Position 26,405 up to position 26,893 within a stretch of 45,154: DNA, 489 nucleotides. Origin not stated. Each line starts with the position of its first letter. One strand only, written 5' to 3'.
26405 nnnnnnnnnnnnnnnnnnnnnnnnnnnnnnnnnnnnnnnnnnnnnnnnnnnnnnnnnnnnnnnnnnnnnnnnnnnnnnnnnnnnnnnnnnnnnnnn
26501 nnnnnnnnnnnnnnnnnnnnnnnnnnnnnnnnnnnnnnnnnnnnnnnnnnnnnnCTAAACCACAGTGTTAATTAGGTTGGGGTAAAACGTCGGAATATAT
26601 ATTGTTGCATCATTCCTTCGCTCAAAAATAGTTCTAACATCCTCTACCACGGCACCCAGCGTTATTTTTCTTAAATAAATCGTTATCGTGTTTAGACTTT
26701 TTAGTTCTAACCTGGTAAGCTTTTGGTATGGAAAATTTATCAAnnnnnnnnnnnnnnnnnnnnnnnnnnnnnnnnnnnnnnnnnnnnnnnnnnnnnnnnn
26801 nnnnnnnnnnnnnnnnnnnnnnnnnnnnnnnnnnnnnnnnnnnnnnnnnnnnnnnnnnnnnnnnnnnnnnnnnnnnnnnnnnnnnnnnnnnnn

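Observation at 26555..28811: Cassette-like gene array separated by three copies of a repeat that shows protein-coding constraint on the opposite strand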

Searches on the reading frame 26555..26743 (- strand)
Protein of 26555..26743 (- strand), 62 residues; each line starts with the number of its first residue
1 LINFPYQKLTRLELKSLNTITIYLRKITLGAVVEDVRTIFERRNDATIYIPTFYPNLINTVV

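Call 9: search_protein_families(library=pfam, proteins=[window:26555-26743:-], max_evalue=0.01)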
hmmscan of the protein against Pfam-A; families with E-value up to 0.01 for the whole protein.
window:26555-26743:- (62 aa): 0 families

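Call 12: find_homologous_proteins(query=window:26558-26743:-, max_evalue=10)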
Query seq(62 aa) (62 aa): 15 proteins with E <= 10 among 15 candidates.
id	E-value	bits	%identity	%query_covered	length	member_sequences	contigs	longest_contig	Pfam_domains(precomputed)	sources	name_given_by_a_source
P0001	1.0e-7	50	76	53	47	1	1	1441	-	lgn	-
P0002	2.1e-6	45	70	53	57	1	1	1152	-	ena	-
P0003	3.5e-6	45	85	44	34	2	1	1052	-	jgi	-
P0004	5.1e-6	44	92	40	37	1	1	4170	-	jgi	-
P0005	2.4e-5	42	61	66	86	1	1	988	-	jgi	jgi:hypothetical protein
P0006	2.8e-5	42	88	40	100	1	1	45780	-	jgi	jgi:hypothetical protein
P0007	3.1e-5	42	81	44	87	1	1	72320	-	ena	-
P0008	6.0e-5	41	85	42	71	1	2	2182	-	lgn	-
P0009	2.0e-4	39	85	42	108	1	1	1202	-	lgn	-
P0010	2.0e-4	39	74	44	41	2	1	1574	-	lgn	-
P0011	2.6e-4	39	56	81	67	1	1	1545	-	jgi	jgi:hypothetical protein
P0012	4.7e-4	38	91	37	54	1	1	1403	-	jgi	jgi:hypothetical protein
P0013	5.4e-4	38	95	35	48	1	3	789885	-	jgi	jgi:hypothetical protein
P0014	4.0e-3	35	64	53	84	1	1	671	-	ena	-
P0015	1.1e-2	34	77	42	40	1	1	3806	-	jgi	jgi:hypothetical protein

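Call 16: find_encoding_contigs(protein=P0013, flank=10000, max_places=3)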
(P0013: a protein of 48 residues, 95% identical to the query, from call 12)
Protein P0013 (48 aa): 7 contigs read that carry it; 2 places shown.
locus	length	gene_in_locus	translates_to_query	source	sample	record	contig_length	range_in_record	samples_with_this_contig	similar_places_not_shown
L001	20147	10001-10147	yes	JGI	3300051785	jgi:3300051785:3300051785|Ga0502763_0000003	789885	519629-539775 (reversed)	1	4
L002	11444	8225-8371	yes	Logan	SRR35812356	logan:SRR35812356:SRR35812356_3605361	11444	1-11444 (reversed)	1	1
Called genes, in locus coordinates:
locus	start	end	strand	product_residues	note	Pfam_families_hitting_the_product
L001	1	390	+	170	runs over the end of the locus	PF13521:AAA_28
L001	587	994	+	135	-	PF01245:Ribosomal_L19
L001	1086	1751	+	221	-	PF14528:LAGLIDADG_3 (faint)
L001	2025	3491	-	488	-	PF04851:ResIII (weak), PF00270:DEAD, PF00271:Helicase_C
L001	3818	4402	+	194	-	-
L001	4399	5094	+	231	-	PF08843:AbiEii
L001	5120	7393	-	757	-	PF13439:Glyco_transf_4 (weak), PF00534:Glycos_transf_1, PF13692:Glyco_trans_1_4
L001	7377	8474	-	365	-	PF04041:Glyco_hydro_130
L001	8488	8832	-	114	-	PF01050:MannoseP_isomer, PF07883:Cupin_2 (weak)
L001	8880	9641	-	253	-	PF05116:S6PP (faint), PF08282:Hydrolase_3, PF03332:PMM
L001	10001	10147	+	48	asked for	-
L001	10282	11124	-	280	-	-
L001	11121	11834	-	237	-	PF13489:Methyltransf_23 (faint), PF01209:Ubie_methyltran (weak), PF13649:Methyltransf_25, PF13847:Methyltransf_31 (weak), PF08241:Methyltransf_11, PF08242:Methyltransf_12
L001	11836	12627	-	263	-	PF03848:TehB (weak), PF02353:CMAS, PF01209:Ubie_methyltran, PF13489:Methyltransf_23, PF13847:Methyltransf_31, PF08241:Methyltransf_11, PF08242:Methyltransf_12, PF13649:Methyltransf_25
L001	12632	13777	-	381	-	PF13784:Fic_N, PF02661:Fic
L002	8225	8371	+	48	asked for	-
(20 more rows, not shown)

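Call 17: find_encoding_contigs(protein=P0007, flank=10000, max_places=3)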
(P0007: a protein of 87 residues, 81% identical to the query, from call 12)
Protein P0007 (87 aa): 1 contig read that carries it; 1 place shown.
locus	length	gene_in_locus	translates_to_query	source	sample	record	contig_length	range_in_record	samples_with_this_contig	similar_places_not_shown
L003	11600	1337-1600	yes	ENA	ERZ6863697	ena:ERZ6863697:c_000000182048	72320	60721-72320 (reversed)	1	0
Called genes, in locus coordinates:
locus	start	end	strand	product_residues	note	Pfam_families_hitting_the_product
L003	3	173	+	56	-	?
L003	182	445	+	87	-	-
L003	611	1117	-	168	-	-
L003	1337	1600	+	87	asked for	-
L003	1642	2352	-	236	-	-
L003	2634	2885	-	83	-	-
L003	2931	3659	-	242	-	-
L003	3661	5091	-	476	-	-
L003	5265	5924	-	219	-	-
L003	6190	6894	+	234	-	-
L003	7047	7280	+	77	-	-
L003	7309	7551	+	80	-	-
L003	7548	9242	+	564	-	PF00239:Resolvase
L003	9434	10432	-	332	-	PF07884:VKOR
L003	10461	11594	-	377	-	-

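Call 18: find_encoding_contigs(protein=P0006, flank=10000, max_places=3)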
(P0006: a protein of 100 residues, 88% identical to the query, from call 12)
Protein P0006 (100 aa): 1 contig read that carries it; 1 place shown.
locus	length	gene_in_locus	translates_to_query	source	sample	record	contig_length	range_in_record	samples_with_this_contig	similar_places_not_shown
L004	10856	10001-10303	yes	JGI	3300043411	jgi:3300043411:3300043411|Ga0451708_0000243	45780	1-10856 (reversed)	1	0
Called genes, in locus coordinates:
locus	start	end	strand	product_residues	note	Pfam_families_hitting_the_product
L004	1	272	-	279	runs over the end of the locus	PF02475:TRM5-TYW2_MTfase, PF05050:Methyltransf_21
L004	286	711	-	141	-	PF13473:Cupredoxin_1 (weak)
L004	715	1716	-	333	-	PF00403:HMA, PF13386:DsbD_2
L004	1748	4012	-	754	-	PF00403:HMA, PF00122:E1-E2_ATPase, PF00702:Hydrolase, PF12710:HAD (weak)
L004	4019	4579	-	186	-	PF03713:DUF305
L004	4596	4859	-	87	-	PF02583:Trns_repr_metal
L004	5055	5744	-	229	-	PF00657:Lipase_GDSL, PF13472:Lipase_GDSL_2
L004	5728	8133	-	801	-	PF12704:MacB_PCD (weak), PF02687:FtsX (weak)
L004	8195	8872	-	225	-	PF02463:SMC_N (faint), PF00005:ABC_tran, PF13304:AAA_21 (faint)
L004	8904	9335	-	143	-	PF07884:VKOR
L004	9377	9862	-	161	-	-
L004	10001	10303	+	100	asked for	-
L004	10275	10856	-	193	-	?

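Call 102: search_protein_families(library=pfam, proteins=[L003:7548-9239:+], max_evalue=0.001)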
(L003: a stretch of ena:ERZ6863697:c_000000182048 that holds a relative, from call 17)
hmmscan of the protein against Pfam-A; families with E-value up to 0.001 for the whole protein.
L003:7548-9239:+ (564 aa): 1 family
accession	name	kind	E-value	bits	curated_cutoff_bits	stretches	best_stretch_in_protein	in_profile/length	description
PF00239.26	Resolvase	-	6.4e-12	46.2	23.3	1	15-172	4-137/145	Resolvase, N terminal domain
